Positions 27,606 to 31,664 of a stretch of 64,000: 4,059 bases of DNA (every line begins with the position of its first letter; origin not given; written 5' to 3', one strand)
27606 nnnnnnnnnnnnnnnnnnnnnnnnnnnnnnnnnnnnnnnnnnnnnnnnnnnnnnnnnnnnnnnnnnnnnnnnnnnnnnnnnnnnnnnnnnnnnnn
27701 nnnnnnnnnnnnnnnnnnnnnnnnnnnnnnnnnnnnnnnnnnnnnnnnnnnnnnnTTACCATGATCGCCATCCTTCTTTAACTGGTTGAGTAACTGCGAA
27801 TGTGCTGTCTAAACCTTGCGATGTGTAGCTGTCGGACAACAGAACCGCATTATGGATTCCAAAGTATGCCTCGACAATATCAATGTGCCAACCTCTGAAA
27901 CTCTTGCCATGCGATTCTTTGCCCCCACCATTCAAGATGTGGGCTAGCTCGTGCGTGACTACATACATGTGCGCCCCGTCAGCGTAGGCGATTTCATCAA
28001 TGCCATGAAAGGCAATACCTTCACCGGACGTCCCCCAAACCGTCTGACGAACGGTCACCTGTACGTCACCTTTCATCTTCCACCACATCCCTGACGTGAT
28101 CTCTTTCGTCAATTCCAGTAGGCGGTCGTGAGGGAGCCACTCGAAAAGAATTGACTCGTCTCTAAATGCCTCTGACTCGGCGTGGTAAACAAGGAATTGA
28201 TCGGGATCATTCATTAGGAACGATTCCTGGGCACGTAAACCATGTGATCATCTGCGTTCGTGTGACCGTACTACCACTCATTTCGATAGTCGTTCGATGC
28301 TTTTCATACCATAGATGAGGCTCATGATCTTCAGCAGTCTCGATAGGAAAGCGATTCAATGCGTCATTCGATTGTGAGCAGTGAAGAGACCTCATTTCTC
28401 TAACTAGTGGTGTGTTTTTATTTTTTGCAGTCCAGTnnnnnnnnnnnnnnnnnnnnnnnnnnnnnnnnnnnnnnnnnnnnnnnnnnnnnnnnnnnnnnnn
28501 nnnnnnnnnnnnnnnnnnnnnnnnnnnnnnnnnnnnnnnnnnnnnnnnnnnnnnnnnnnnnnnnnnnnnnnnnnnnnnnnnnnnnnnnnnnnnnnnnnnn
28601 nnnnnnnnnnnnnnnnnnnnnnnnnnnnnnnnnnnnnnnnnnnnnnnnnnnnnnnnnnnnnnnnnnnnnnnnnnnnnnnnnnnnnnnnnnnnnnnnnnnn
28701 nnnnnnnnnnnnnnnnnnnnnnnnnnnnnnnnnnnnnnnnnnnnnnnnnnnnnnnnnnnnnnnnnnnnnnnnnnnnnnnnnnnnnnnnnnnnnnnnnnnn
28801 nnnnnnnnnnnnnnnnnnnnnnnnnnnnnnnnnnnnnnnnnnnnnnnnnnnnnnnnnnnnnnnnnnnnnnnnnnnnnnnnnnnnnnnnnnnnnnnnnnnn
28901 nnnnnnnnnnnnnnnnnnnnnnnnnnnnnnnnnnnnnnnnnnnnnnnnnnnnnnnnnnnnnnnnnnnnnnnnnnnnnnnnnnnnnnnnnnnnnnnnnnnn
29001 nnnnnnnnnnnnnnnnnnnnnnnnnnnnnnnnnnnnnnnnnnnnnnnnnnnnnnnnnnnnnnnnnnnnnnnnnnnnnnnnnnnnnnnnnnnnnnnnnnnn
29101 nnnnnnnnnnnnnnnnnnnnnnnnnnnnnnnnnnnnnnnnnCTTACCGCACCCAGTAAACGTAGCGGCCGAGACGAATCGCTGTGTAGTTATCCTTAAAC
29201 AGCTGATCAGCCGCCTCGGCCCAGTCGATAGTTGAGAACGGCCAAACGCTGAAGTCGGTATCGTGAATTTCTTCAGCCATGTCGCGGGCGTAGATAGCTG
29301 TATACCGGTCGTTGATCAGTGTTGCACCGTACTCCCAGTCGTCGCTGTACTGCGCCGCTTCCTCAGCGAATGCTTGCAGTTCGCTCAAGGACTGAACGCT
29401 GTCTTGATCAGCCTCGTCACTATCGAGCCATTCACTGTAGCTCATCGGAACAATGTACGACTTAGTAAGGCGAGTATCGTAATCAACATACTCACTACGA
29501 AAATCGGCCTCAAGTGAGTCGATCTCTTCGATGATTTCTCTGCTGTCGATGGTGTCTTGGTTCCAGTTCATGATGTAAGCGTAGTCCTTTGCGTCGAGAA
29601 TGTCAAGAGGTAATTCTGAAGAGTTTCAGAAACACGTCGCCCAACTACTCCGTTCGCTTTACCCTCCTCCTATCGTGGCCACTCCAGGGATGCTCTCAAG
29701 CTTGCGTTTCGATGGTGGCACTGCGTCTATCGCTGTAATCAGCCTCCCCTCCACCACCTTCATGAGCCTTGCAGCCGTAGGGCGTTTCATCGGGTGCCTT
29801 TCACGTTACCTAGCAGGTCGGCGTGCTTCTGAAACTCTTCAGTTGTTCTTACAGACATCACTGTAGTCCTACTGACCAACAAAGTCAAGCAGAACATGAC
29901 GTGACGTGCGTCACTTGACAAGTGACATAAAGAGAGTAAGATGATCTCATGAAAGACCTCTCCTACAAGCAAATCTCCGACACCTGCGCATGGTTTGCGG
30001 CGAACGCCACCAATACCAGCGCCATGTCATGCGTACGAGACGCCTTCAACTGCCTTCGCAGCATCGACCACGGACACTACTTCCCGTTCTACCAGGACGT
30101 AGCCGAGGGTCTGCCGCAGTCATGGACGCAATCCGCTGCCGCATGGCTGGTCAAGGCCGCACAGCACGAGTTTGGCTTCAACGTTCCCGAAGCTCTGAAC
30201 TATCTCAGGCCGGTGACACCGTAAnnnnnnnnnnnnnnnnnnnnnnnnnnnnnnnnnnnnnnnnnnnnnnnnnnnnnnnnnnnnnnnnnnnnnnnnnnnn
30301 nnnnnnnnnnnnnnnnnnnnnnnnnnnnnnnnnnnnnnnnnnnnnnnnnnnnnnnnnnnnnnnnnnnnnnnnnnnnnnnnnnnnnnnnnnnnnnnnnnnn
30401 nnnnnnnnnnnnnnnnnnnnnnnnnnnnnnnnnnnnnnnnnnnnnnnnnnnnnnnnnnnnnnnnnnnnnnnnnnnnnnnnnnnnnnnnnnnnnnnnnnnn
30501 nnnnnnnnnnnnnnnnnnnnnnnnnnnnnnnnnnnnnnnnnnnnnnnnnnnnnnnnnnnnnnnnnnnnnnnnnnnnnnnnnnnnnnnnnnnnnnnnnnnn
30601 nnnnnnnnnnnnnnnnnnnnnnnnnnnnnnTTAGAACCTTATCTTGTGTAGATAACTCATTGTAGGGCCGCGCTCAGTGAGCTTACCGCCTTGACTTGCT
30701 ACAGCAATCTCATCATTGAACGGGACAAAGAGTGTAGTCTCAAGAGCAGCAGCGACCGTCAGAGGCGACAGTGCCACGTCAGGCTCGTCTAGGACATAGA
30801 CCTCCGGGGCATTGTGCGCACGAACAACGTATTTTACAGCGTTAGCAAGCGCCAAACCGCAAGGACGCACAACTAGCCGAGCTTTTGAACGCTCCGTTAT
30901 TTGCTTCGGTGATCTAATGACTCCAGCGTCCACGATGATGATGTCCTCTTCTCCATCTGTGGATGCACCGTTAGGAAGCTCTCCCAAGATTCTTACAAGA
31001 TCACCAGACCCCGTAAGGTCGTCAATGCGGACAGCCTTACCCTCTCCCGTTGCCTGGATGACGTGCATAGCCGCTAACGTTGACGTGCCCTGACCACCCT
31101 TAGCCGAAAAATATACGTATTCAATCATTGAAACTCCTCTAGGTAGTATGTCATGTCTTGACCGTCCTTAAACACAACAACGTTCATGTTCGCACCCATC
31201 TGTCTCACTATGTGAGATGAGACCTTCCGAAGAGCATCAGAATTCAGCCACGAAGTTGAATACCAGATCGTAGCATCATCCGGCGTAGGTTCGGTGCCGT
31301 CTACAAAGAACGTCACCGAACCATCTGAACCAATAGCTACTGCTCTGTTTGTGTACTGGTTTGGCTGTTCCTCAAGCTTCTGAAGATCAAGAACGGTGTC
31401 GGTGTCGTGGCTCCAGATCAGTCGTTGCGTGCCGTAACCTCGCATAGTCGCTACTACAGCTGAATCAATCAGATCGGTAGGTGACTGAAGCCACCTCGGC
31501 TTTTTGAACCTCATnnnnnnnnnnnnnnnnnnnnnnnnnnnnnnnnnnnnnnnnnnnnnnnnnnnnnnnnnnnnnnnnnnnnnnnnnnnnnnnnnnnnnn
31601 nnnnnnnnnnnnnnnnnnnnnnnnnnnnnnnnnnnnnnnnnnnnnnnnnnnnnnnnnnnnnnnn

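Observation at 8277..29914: Recurrent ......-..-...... palindrome fixed 9 bp upstream of -35 boxes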

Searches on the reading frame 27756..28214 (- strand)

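Call 52: search_protein_families(library=phrogs, proteins=[window:27756-28214:-], max_evalue=0.01)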
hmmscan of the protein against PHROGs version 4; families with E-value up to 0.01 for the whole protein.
window:27756-28214:- (152 aa): 0 families

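Call 101: search_protein_families(library=pfam, proteins=[window:27756-28214:-], max_evalue=1)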
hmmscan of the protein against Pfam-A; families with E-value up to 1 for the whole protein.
window:27756-28214:- (152 aa): 2 families
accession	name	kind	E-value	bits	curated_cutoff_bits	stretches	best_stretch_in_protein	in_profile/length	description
PF10263.15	SprT-like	-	0.001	19.3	25.6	1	84-121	63-103/108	SprT-like family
PF01863.23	YgjP-like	-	0.0093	16.4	26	1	24-106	105-186/207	YgjP-like, metallopeptidase domain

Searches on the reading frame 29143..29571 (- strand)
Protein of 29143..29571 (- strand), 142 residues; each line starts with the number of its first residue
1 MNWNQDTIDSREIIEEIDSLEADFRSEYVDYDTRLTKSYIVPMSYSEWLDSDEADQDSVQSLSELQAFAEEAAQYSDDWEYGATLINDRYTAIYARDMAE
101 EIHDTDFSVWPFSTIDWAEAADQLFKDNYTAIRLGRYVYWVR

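Call 32: search_protein_families(library=pfam, proteins=[window:29143-29571:-], max_evalue=5)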
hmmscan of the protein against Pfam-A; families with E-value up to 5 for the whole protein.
window:29143-29571:- (142 aa): 1 family
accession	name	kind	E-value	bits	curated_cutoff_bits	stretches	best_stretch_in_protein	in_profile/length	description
PF07573.16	AreA_N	-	0.067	14.3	21.5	1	51-85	26-59/94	Nitrogen regulatory protein AreA N terminus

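Call 52: search_protein_families(library=phrogs, proteins=[window:29143-29571:-], max_evalue=0.01)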
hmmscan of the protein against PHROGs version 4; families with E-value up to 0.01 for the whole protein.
window:29143-29571:- (142 aa): 1 family
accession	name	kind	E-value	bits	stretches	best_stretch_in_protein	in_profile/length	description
phrog_25535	-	unknown function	2.9e-12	47.7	1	4-142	7-135/135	-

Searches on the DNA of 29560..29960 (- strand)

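Call 81: search_dna_similar(query=window:29605-29860:-, collection=phages, mode=distant, max_evalue=0.01, max_rows=10)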
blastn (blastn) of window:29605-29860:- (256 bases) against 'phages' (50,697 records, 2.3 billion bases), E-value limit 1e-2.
No match.

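Call 91: search_rna_families(source=window, start=29560, end=29960, threshold=evalue, max_evalue=10)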
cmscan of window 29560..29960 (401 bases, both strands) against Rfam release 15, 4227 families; matches with E-value up to 10: 3.
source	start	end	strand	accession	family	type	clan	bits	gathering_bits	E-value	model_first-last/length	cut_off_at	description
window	29744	29800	-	RF02814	Sso133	Gene; sRNA;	-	16.7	44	1.2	1-73/73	no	Sulfolobus sRNA133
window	29614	29632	-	RF03217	mir-3167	Gene; miRNA;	-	15.3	86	7.1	21-39/59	no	mir-3167 microRNA precursor family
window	29568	29664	+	RF00898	mir-242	Gene; miRNA;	-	14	54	8.3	1-77/77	no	mir-242 microRNA precursor family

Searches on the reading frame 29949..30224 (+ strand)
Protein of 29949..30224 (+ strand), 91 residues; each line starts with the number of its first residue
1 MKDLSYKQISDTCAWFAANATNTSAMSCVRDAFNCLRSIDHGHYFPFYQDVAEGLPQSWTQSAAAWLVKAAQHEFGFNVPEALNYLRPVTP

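Call 12: search_protein_families(library=pfam, proteins=[window:29949-30224:+], max_evalue=0.01)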
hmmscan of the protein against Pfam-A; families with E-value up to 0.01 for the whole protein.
window:29949-30224:+ (91 aa): 0 families

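Call 21: find_related_loci(query=window:29949-30224:+, collection=viral_contigs, flank=10000)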
Query window:29949-30224:+ (91 aa) in viral_contigs; peptide patterns used: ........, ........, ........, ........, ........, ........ (x = any residue, [..] = any of these).
9 stretches matched a pattern, but none encodes a relative of the query by tblastn (E <= 1e-3).

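Call 22: find_encoding_contigs(protein=window:29949-30224:+, flank=3000, max_places=6)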
Protein window:29949-30224:+ (91 aa): 1 contig read that carries it; 1 place shown.
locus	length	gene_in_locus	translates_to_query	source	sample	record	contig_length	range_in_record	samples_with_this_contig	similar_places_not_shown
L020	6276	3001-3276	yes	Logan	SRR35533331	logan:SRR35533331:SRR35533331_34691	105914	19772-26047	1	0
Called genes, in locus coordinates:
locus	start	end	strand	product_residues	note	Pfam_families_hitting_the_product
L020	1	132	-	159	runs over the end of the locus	PF01661:Macro (weak)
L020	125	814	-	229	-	PF04542:Sigma70_r2, PF04545:Sigma70_r4 (weak)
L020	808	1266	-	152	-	-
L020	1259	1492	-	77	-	-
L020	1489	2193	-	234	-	PF10979:DUF2786 (weak), PF23771:DUF7168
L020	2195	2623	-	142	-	-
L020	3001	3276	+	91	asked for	-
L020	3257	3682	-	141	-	-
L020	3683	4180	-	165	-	-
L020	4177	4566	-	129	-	-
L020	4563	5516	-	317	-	PF01145:Band_7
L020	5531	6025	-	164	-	-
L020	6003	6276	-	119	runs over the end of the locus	PF21866:DUF6915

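Call 32: search_protein_families(library=pfam, proteins=[window:29949-30224:+], max_evalue=5)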
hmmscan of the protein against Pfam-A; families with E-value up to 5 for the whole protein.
window:29949-30224:+ (91 aa): 0 families

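Call 33: find_homologous_proteins(query=window:29949-30224:+, max_evalue=0.01)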
Query window:29949-30224:+ (91 aa): 1 proteins with E <= 0.01 among 2 candidates.
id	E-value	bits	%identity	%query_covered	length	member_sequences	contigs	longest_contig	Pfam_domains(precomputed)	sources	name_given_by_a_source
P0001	1.4e-57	210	100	100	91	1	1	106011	-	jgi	jgi:hypothetical protein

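Call 52: search_protein_families(library=phrogs, proteins=[window:29949-30224:+], max_evalue=0.01)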
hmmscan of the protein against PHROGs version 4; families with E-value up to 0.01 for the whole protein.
window:29949-30224:+ (91 aa): 0 families

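Call 60: predict_structure(protein=window:29949-30224:+)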
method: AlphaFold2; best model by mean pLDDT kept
length: 91 residues; sequences in the alignment: 1
mean_pLDDT: 63.1   pTM: 0.48
mean pLDDT of the five models: 63.1, 52.9, 49.9, 47.6, 47.1
residues with pLDDT >= 90: 0; 70-90: 9; 50-70: 78; < 50: 4
segments of 3 or more residues with pLDDT < 50: 89-91
pLDDT, mean of each block of 10 residues (from residue 1): 64 66 62 62 67 64 64 66 56 42
secondary structure, 60 per line:
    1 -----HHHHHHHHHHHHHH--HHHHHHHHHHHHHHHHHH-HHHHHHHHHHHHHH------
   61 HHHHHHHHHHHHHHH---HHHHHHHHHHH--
elements in order: H6-19 H22-39 H41-54 H61-75 H79-89

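Call 62: fold_search(model_id=the predicted structure, library=pdb)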
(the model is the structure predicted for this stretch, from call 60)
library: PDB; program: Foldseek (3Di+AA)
matches with E <= 10: 188; with E <= 0.001: 0
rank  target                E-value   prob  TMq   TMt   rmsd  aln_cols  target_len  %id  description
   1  8yf5_E                1.2e+00  0.44  0.47  0.37   4.8        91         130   10  Cryo EM structure of Komagataella phaffii Rat1-Rai1-Rtt103 complex (released 2024-09-25)
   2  4c0e_A                1.2e+00  0.25  0.37  0.09  10.7        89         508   13  Structure of the NOT1 superfamily homology domain from Chaetomium thermophilum (released 2013-10-09)
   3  9ns5_B                1.4e+00  0.69  0.51  0.21   4.8        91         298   11  Get3(D57N)-Get4/5 Complex (ATP-bound) (released 2025-09-24)
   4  8jzl_A                1.5e+00  0.23  0.35  0.08  12.1        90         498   10  CryoEM structure of the Salmonella effector inositol phosphate phosphatase SopB (released 2024-07-10)
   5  4c0e_B                1.5e+00  0.23  0.37  0.09  10.8        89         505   13  Structure of the NOT1 superfamily homology domain from Chaetomium thermophilum (released 2013-10-09)
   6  4fu3_B                1.8e+00  0.54  0.56  0.44   4.0        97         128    8  CID of human RPRD1B (released 2012-08-29)
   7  4c0e_D                1.8e+00  0.16  0.37  0.09  10.5        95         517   14  Structure of the NOT1 superfamily homology domain from Chaetomium thermophilum (released 2013-10-09)
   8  6mzg_E                1.8e+00  0.15  0.30  0.08  10.4        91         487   16  Structural Basis of Tubulin Recruitment and Assembly by Microtubule Polymerases with Tumor Overexpressed Gene (TOG) Do (released 2018-11-28)
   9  5xjl_2                2.0e+00  0.20  0.37  0.20   8.8       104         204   12  Crystal Structure of the Gemin2-binding domain of SMN, Gemin2 in Complex with SmD1/D2/F/E/G from Human (released 2018-05-02)
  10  8fy4_A                2.2e+00  0.38  0.50  0.26   5.5        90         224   10  Structure of NOT1:NOT10:NOT11 module of the chicken CCR4-NOT complex (released 2023-08-30)
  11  6r7n_B                2.2e+00  0.25  0.45  0.13   6.7        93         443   10  Structural basis of Cullin-2 RING E3 ligase regulation by the COP9 signalosome (released 2019-08-28)
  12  9qo1_B                2.7e+00  0.38  0.53  0.16   4.8        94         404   10  Activated 9-subunit COP9 signalosome and neddylated SCF (SKP1-SKP2-CKS1) complex structure (released 2026-02-11)
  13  5woz_MODEL_1_A        2.8e+00  0.23  0.44  0.35   5.5        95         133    7  NMR solution structure of Rtt103 (RTT) protein using two 4D-spectra (released 2018-02-07)
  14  8bfi_A                3.0e+00  0.28  0.51  0.11   5.8        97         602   11  human CNOT1-CNOT10-CNOT11 module (released 2022-12-28)
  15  6mzf_S                3.0e+00  0.12  0.32  0.08  10.2        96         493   17  Structural Basis of Tubulin Recruitment and Assembly by Microtubule Polymerases with Tumor Overexpressed Gene (TOG) Do (released 2018-11-28)
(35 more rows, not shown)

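Call 71: search_protein_representatives(protein=window:29949-30224:+)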
Query: 91 residues. Proteins with E-value up to 0.001 (for the whole library): 21; up to 1e-10: 3; up to 1e-30: 1. The best 21 are listed.
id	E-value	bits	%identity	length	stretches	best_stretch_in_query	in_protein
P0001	4.4e-58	209.6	100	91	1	1-91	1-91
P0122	2.1e-17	79.5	48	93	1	3-81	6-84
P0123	2.5e-13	66.5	25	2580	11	11-75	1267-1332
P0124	1.6e-09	54.3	40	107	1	21-82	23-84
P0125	2.0e-08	50.7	43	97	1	14-82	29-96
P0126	2.4e-07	47.3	38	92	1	8-80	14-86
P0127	2.7e-07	47.1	41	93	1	19-82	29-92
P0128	9.9e-07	45.3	42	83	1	16-81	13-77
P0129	1.4e-06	44.9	40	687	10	12-36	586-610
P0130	3.0e-06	43.8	42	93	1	16-82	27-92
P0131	2.8e-05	40.7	26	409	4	10-78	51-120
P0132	3.8e-05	40.3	40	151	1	17-81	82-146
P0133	3.9e-05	40.2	25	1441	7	25-80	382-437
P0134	5.6e-05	39.7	36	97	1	7-80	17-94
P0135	6.4e-05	39.5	42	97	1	20-79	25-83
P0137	2.7e-04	37.5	32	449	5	21-79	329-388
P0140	9.4e-04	35.8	31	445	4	12-71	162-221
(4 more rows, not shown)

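Call 72: search_protein_families(library=pfam, proteins=[P0122, P0123, P0124, P0129, P0131, P0132, P0133, P0137, P0140], max_evalue=0.001)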
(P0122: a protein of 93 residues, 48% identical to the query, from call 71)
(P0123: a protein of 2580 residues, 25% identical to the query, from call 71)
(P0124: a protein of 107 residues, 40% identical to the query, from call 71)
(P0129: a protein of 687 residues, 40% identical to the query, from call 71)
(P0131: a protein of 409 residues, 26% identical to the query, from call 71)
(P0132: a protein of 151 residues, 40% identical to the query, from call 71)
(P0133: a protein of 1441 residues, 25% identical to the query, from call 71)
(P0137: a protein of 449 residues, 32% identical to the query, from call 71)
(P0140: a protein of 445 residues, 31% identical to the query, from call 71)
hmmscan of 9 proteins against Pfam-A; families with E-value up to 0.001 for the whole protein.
P0122 (93 aa): 0 families

P0123 (2580 aa): 2 families
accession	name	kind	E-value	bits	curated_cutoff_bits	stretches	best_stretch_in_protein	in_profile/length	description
PF01258.23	zf-dskA_traR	-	2.8e-15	56.5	24.9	0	1304-1319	12-27/36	Prokaryotic dksA/traR C4-type zinc finger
PF15182.11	OTOS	-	6.5e-11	42.4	27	0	133-149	40-56/69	Otospiralin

P0124 (107 aa): 0 families

P0129 (687 aa): 2 families
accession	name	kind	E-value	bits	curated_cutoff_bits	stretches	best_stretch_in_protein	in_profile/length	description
PF00088.24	Trefoil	-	1.9e-64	213.7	21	10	382-417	1-43/43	Trefoil (P-type) domain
PF15839.10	TEX29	-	0.00026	21.8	27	0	639-675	6-39/76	Testis-expressed sequence 29 protein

P0131 (409 aa): 1 family
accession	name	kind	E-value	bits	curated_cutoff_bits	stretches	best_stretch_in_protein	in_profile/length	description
PF00044.30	Gp_dh_N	-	0.0002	22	31.7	0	150-191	23-63/101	Glyceraldehyde 3-phosphate dehydrogenase, NAD binding domain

P0132 (151 aa): 0 families

P0133 (1441 aa): 1 family
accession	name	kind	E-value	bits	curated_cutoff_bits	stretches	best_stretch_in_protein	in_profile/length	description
PF13385.13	Laminin_G_3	-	4.3e-27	95.5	27.6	1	1021-1173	1-151/151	Concanavalin A-like lectin/glucanases superfamily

P0137 (449 aa): 3 families
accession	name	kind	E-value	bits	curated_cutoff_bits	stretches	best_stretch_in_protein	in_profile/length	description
PF14312.12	FG-GAP_2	-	1.1e-144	471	23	7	243-291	1-49/49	FG-GAP repeat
PF21506.2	Knl-2-like_dom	-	2e-07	31.2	27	0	181-198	25-42/54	Kinetochore null protein 2-like domain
PF22232.2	TraI_hel_assoc_N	-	7.2e-07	30.2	27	0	183-243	22-80/99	TraI helicase-associated ssDNA bd, N-terminal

P0140 (445 aa): 0 families

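Call 75: find_encoding_contigs(protein=P0122, flank=10000, max_places=3)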
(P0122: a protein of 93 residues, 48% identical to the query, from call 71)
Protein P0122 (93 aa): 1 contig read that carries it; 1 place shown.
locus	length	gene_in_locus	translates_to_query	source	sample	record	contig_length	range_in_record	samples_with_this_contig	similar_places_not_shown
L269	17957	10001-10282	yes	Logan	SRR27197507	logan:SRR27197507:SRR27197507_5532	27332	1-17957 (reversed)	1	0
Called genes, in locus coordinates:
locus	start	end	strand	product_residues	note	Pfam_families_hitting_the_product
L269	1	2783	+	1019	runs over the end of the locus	PF10145:PhageMin_Tail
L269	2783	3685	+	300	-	PF22768:SPP1_Dit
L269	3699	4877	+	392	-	PF07484:Collar, PF21939:Gp10_C (faint)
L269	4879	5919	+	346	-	-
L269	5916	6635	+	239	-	-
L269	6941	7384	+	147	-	-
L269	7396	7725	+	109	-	-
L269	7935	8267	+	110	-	-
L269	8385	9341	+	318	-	PF10979:DUF2786 (weak)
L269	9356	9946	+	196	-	-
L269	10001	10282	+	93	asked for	-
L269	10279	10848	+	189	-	-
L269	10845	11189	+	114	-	-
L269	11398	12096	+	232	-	PF19474:DUF6011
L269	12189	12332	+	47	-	-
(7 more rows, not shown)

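Call 82: predict_structure(alignment_id=A3)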
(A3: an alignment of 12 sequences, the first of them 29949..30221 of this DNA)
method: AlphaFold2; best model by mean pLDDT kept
length: 91 residues; sequences in the alignment: 12
mean_pLDDT: 90.4   pTM: 0.82
mean pLDDT of the five models: 90.4, 89.9, 88.9, 88.7, 88.0
residues with pLDDT >= 90: 63; 70-90: 22; 50-70: 6; < 50: 0
segments of 3 or more residues with pLDDT < 50: none
pLDDT, mean of each block of 10 residues (from residue 1): 88 96 98 98 87 84 95 92 79 51
secondary structure, 60 per line:
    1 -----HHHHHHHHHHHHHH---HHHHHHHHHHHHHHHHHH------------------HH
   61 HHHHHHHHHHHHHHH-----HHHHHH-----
elements in order: H6-19 H23-40 H59-75 H81-86

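Call 84: fold_search(model_id=the predicted structure, library=pdb)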
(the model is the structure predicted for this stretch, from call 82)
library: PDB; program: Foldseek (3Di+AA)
matches with E <= 10: 19; with E <= 0.001: 0
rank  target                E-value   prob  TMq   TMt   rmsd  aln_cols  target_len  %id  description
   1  9b3t_A                1.4e+00  0.11  0.33  0.15  10.0        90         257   17  Octameric prenyltransferase domain of linkerless Fusicoccadiene synthase with C2 symmetry without associated cyclase d (released 2024-09-25)
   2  9b3t_D                3.1e+00  0.06  0.32  0.15  10.6        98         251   14  Octameric prenyltransferase domain of linkerless Fusicoccadiene synthase with C2 symmetry without associated cyclase d (released 2024-09-25)
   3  5b5r                  5.3e+00  0.08  0.29  0.09   8.8        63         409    8  Crystal structure of GSDMA3 (released 2016-06-15)
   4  2pmz_A                5.3e+00  0.04  0.26  0.05   9.7        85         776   13  Archaeal RNA polymerase from Sulfolobus solfataricus (released 2008-02-12)
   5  7pks_A                5.7e+00  0.06  0.27  0.03   8.2        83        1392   12  Structural basis of Integrator-mediated transcription regulation (released 2021-12-08)
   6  3ovu_C                5.7e+00  0.03  0.25  0.17  12.7        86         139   19  Crystal Structure of Human Alpha-Haemoglobin Complexed with AHSP and the First NEAT Domain of IsdH from Staphylococcus (released 2011-09-21)
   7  5u0a_C                6.0e+00  0.06  0.32  0.09   8.1        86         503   14  CRISPR RNA-guided surveillance complex (released 2017-08-09)
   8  6s91_B                6.8e+00  0.03  0.22  0.14  10.3        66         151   17  Cryo-EM structure of the Type III-B Cmr-beta bound to cognate target RNA and AMPPnP, state 2 (released 2020-07-08)
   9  1zco_A                7.2e+00  0.03  0.18  0.07   9.8        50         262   18  Crystal structure of pyrococcus furiosus 3-deoxy-D-arabino-heptulosonate 7-phosphate synthase (released 2005-10-18)
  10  3lr8_B                7.2e+00  0.02  0.25  0.19  13.8       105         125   12  Self-assembly of spider silk proteins is controlled by a pH-sensitive relay (released 2010-05-12)
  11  4iul_A                7.2e+00  0.02  0.20  0.11  11.1        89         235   17  MIF4G domain of DAP5 (released 2013-03-27)
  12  9mri_E                7.6e+00  0.04  0.29  0.11  13.4        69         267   14  X-ray crystal structure of Streptomyces cacaoi PolF bound to Zn(II) (released 2025-10-22)
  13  4fzo_A                9.1e+00  0.05  0.34  0.37   7.0        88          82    9  Crystal Structure of the apo-form uranyl binding protein (released 2013-12-11)
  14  4ce4_S                9.1e+00  0.04  0.23  0.23   7.0        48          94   12  39S large subunit of the porcine mitochondrial ribosome (released 2013-12-18)
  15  1jf3                  9.1e+00  0.03  0.27  0.19   9.0        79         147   11  Crystal Structure Of Component III Glycera Dibranchiata Monomeric Hemoglobin (released 2002-06-20)
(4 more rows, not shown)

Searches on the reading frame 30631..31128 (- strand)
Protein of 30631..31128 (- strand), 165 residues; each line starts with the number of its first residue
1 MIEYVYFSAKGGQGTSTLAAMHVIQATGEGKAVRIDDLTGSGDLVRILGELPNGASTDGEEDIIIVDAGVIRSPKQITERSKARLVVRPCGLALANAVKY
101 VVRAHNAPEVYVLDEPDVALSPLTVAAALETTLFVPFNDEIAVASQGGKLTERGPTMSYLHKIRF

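Call 52: search_protein_families(library=phrogs, proteins=[window:30631-31128:-], max_evalue=0.01)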
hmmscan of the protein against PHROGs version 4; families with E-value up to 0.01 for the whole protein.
window:30631-31128:- (165 aa): 0 families

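Call 101: search_protein_families(library=pfam, proteins=[window:30631-31128:-], max_evalue=1)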
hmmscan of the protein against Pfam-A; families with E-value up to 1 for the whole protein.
window:30631-31128:- (165 aa): 0 families

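Call 102: search_solved_structures(query=window:30631-31128:-, max_evalue=1)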
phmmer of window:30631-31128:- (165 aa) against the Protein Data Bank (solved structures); distinct sequences matched with E-value up to 1: 4.
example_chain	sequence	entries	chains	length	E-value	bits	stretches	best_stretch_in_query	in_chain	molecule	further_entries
1k8k_F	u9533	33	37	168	0.31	14.2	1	89-128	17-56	ARP2/3 COMPLEX 20 KDA SUBUNIT | Arp2/3 complex 20kDa subunit | Actin-related protein 2/3 complex subunit 4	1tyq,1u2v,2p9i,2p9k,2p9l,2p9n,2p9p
9dlx_F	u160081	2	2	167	0.31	14.2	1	89-128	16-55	Actin-related protein 2/3 complex subunit 4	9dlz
2ph1_A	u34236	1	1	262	0.45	13.6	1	6-70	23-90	Nucleotide-binding protein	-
8fkv_SU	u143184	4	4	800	0.49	13.5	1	20-94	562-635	Nucleolar complex protein 3 homolog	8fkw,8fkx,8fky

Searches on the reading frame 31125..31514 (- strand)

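Call 52: search_protein_families(library=phrogs, proteins=[window:31125-31514:-], max_evalue=0.01)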
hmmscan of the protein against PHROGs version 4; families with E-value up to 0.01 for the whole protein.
window:31125-31514:- (129 aa): 0 families

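Call 101: search_protein_families(library=pfam, proteins=[window:31125-31514:-], max_evalue=1)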
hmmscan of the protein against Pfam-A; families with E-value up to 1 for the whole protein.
window:31125-31514:- (129 aa): 1 family
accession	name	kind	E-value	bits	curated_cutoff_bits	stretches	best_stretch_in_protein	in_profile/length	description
PF17957.7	Big_7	-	0.067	14.3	24.1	1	66-93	34-60/70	Bacterial Ig domain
